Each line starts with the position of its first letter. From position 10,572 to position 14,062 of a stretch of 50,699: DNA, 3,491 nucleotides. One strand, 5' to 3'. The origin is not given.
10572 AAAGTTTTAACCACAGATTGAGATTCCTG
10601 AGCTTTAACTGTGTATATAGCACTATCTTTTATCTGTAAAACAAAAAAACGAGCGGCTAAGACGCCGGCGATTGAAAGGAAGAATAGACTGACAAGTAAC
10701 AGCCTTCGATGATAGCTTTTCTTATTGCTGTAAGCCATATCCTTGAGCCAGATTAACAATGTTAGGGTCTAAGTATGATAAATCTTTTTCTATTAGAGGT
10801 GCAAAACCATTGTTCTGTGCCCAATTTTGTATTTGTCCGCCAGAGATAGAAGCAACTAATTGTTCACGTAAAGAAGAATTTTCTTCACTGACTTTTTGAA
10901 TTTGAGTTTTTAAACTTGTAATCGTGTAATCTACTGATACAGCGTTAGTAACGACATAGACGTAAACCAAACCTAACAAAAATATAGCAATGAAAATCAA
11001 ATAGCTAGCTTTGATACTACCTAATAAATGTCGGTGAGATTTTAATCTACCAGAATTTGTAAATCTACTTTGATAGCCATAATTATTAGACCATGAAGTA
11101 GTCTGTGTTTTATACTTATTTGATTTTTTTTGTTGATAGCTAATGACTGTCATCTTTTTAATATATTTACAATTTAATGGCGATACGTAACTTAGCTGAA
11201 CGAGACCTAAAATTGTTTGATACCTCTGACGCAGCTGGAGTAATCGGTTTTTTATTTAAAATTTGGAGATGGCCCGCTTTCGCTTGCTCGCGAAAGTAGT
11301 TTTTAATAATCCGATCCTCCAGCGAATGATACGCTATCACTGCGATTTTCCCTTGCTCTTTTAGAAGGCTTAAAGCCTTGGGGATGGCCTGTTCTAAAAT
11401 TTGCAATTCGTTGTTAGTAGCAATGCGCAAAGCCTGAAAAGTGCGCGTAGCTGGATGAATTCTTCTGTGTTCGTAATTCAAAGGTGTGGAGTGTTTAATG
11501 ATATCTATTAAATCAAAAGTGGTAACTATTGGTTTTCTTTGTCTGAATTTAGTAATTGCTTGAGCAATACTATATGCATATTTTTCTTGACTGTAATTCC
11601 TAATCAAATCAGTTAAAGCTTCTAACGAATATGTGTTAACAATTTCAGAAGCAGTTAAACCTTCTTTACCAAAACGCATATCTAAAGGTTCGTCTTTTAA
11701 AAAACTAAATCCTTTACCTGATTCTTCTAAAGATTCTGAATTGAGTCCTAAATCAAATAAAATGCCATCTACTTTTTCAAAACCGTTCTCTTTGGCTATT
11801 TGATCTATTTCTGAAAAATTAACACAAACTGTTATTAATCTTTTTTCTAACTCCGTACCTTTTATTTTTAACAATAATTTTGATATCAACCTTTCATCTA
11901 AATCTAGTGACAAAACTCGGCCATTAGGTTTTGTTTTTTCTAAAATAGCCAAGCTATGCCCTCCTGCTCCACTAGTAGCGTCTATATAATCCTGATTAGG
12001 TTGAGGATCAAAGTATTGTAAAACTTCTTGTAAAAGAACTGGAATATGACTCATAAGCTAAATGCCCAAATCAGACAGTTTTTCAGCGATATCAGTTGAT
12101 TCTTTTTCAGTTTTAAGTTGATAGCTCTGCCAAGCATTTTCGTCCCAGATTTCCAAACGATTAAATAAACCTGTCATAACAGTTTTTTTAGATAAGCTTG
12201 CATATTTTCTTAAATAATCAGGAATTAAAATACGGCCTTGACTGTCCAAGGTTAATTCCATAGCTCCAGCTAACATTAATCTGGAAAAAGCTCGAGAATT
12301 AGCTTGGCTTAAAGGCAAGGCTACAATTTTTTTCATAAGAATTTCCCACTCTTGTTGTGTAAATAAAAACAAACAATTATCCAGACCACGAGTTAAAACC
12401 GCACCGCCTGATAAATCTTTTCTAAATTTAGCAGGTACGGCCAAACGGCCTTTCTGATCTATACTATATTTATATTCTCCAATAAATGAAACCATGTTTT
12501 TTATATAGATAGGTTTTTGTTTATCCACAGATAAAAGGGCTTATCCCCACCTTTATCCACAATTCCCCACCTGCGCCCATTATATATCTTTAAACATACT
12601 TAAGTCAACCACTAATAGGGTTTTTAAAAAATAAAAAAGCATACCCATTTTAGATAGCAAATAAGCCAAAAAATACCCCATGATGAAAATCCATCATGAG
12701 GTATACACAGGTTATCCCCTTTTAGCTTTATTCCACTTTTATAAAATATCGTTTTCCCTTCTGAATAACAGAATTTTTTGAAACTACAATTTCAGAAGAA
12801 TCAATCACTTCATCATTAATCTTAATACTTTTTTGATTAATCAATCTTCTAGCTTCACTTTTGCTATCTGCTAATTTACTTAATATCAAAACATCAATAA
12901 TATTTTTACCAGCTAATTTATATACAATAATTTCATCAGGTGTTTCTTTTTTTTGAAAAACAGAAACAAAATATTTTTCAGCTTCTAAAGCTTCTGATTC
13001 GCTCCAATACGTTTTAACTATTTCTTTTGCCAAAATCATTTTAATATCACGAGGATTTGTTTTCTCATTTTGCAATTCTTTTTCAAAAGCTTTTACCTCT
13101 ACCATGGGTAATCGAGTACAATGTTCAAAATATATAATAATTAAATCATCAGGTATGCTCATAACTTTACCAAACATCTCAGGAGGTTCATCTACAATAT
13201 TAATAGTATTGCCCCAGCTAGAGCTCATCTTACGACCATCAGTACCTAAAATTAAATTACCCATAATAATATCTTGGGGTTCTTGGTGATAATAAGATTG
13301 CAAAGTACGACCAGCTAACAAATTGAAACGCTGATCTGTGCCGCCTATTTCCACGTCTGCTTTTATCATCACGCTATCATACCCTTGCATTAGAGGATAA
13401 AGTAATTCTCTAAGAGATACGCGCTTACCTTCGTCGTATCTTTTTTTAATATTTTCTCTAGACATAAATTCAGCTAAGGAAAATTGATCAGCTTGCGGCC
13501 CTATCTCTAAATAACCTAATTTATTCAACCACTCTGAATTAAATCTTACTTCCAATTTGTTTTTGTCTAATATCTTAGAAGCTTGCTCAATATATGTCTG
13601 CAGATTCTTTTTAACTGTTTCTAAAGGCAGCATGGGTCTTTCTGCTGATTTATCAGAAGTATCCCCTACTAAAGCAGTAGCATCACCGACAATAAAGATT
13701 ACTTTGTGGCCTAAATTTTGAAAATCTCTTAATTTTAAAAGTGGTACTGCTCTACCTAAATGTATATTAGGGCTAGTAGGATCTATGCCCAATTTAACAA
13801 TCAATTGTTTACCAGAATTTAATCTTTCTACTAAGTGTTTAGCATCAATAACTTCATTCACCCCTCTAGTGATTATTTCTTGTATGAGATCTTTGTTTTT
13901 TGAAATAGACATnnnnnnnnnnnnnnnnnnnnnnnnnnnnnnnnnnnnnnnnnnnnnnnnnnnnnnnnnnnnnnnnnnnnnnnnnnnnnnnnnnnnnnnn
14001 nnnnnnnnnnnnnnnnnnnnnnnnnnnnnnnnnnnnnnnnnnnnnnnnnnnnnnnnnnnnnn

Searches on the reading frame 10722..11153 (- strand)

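Call 6: search_protein_families(library=ncbifam, proteins=[window:10722-11153:-], max_evalue=0.01)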
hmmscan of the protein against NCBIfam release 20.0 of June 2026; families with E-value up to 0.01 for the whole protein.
window:10722-11153:- (143 aa): 2 families
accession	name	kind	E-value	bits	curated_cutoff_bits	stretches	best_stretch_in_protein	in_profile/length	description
NF053549.1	FtsL_Actino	equivalog_domain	9.6e-05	22.2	55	1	52-119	5-73/83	cell division protein FtsL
TIGR02209.1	ftsL_broad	equivalog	0.0023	17.8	42.45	1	50-98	5-53/85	cell division protein FtsL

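Call 7: search_protein_families(library=pfam, proteins=[window:10722-11153:-], max_evalue=0.01)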
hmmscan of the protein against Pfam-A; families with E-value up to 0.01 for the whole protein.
window:10722-11153:- (143 aa): 1 family
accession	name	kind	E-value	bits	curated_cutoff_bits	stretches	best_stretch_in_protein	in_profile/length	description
PF20878.2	REST_helical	-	0.0019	18.9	27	1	73-104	30-61/65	Helical region in REST corepressor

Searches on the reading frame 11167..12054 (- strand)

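Call 6: search_protein_families(library=ncbifam, proteins=[window:11167-12054:-], max_evalue=0.01)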
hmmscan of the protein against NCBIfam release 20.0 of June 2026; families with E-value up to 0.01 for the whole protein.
window:11167-12054:- (295 aa): 6 families
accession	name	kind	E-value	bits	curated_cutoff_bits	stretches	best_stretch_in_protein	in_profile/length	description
TIGR00006.1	TIGR00006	equivalog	6.4e-86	288.6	154.3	1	2-293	6-308/310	16S rRNA (cytosine(1402)-N(4))-methyltransferase RsmH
NF053511.1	tRNA_U34_MnmM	equivalog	7.4e-11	41.9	135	1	19-103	17-97/183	tRNA 5-(aminomethyl)-2-thiouridylate-methyltransferase MnmM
TIGR00563.1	rsmB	equivalog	4.7e-06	26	269.05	1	9-102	235-324/437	16S rRNA (cytosine(967)-C(5))-methyltransferase RsmB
NF011493.0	PRK14901.1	equivalog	0.0002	20.3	540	1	9-101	244-334/447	16S rRNA (cytosine(967)-C(5))-methyltransferase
NF052510.1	methyltran_MpqE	exception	0.00046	19.6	335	1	13-84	40-111/234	methyl-plastoquinone biosynthesis methyltransferase MpqE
NF011494.0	PRK14902.1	equivalog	0.0025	16.7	319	1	12-101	243-327/444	16S rRNA (cytosine(967)-C(5))-methyltransferase RsmB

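Call 7: search_protein_families(library=pfam, proteins=[window:11167-12054:-], max_evalue=0.01)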
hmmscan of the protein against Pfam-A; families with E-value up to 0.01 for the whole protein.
window:11167-12054:- (295 aa): 4 families
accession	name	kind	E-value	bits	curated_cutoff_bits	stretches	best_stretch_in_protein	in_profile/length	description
PF01795.25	Methyltransf_5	-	9.6e-93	311.5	27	1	2-294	3-308/309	MraW methylase family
PF01189.24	Methyltr_RsmB-F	-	0.00015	22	27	1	14-101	3-86/199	16S rRNA methyltransferase RsmB/F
PF06962.18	rRNA_methylase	-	0.0017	18.8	22.7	0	222-243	71-92/137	Putative rRNA methylase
PF13847.12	Methyltransf_31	-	0.0019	18.3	27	0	20-60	4-44/145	Methyltransferase domain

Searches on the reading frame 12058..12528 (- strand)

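Call 6: search_protein_families(library=ncbifam, proteins=[window:12058-12528:-], max_evalue=0.01)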
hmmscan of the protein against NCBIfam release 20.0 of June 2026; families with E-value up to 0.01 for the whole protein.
window:12058-12528:- (156 aa): 8 families
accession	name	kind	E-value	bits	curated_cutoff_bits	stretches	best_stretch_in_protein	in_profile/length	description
TIGR00242.1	TIGR00242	equivalog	1.2e-43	148.4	98.35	1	15-155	2-143/144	division/cell wall cluster transcriptional repressor MraZ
NF001482.0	PRK00326.3-4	equivalog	6.2e-27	94.3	168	1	15-155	2-159/160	division/cell wall cluster transcriptional repressor MraZ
NF001476.0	PRK00326.2-2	equivalog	5.4e-25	87.9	162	1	12-143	2-145/163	division/cell wall cluster transcriptional repressor MraZ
NF001477.0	PRK00326.2-4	equivalog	1.5e-18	67.2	162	1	12-145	1-139/155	division/cell wall cluster transcriptional repressor MraZ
NF001483.0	PRK00326.3-5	equivalog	3.7e-14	53.2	239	1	14-147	2-141/155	division/cell wall cluster transcriptional repressor MraZ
NF001475.0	PRK00326.2-1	equivalog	1e-11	45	257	1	13-141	2-135/149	division/cell wall cluster transcriptional repressor MraZ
TIGR01439.1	lp_hng_hel_AbrB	domain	0.0025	17.5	28.3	0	23-39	4-20/44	transcriptional regulator, AbrB family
TIGR02922.1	TIGR02922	hypoth_equivalog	0.0046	17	64.95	0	21-45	27-51/67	TIGR02922 family protein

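Call 7: search_protein_families(library=pfam, proteins=[window:12058-12528:-], max_evalue=0.01)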
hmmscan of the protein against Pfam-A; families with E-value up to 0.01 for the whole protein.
window:12058-12528:- (156 aa): 2 families
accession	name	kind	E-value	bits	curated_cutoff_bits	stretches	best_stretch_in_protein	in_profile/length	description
PF02381.23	MraZ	-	8.3e-41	138.3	23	2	85-150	1-67/72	MraZ protein, putative antitoxin-like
PF09558.15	DUF2375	-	0.0061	17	27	0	22-45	29-52/69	Protein of unknown function (DUF2375)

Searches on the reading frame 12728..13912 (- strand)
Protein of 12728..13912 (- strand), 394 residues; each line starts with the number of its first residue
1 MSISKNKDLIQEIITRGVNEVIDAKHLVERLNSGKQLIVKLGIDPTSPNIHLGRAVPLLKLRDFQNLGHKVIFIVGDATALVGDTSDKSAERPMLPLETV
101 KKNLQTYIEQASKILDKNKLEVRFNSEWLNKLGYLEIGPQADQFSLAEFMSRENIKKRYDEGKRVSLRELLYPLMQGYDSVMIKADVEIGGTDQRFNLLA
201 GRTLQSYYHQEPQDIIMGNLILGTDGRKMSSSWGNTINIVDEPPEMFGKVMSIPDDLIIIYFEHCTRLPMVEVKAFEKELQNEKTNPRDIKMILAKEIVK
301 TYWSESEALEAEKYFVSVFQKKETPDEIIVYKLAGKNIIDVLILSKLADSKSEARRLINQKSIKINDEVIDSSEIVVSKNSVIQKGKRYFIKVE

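Call 6: search_protein_families(library=ncbifam, proteins=[window:12728-13912:-], max_evalue=0.01)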
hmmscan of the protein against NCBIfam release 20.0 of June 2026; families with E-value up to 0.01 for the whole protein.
window:12728-13912:- (394 aa): 10 families
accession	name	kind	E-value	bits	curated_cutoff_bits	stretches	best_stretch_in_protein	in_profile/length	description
TIGR00234.1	tyrS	equivalog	3.6e-97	326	113.8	1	6-394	3-404/406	tyrosine--tRNA ligase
NF006330.0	PRK08560.1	equivalog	1.8e-25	89.7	220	1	12-251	8-246/342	tyrosine--tRNA ligase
TIGR00233.1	trpS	equivalog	3.4e-07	29.9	176.75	1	40-303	6-270/328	tryptophan--tRNA ligase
NF008925.0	PRK12285.1-2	equivalog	1.3e-05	24.3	451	1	23-251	49-274/365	tryptophan--tRNA ligase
NF009207.0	PRK12556.1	equivalog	0.0001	21.3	479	1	172-256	137-230/332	tryptophan--tRNA ligase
NF008922.0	PRK12283.1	equivalog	0.00065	18.7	572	1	209-256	245-293/400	tryptophan--tRNA ligase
NF008923.0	PRK12284.1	equivalog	0.00081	18.3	597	1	155-253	119-227/431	tryptophan--tRNA ligase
NF003717.0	PRK05327.1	equivalog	0.0013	18.7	116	1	313-384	70-140/202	30S ribosomal protein S4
TIGR01017.1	rpsD_bact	equivalog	0.0017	18.1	177.2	1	340-384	94-138/200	30S ribosomal protein S4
TIGR00422.1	valS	equivalog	0.0074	14.3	612.1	0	213-361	511-629/863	valine--tRNA ligase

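Call 7: search_protein_families(library=pfam, proteins=[window:12728-13912:-], max_evalue=0.01)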
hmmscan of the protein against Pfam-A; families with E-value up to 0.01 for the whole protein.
window:12728-13912:- (394 aa): 4 families
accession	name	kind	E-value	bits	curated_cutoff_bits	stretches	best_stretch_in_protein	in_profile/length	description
PF00579.31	tRNA-synt_1b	-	3e-67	227.4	21.1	1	34-320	3-292/292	tRNA synthetases class I (W and Y)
PF22421.1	SYY_C-terminal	-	7.5e-08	32.6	27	1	334-387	17-77/83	Tyrosine--tRNA ligase SYY-like C-terminal domain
PF01479.30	S4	-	2.1e-06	27.8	22.8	1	340-380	4-45/48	S4 domain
PF00133.28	tRNA-synt_1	-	0.009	15.2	22.7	0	183-238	327-385/414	tRNA synthetases class I (I, L, M and V)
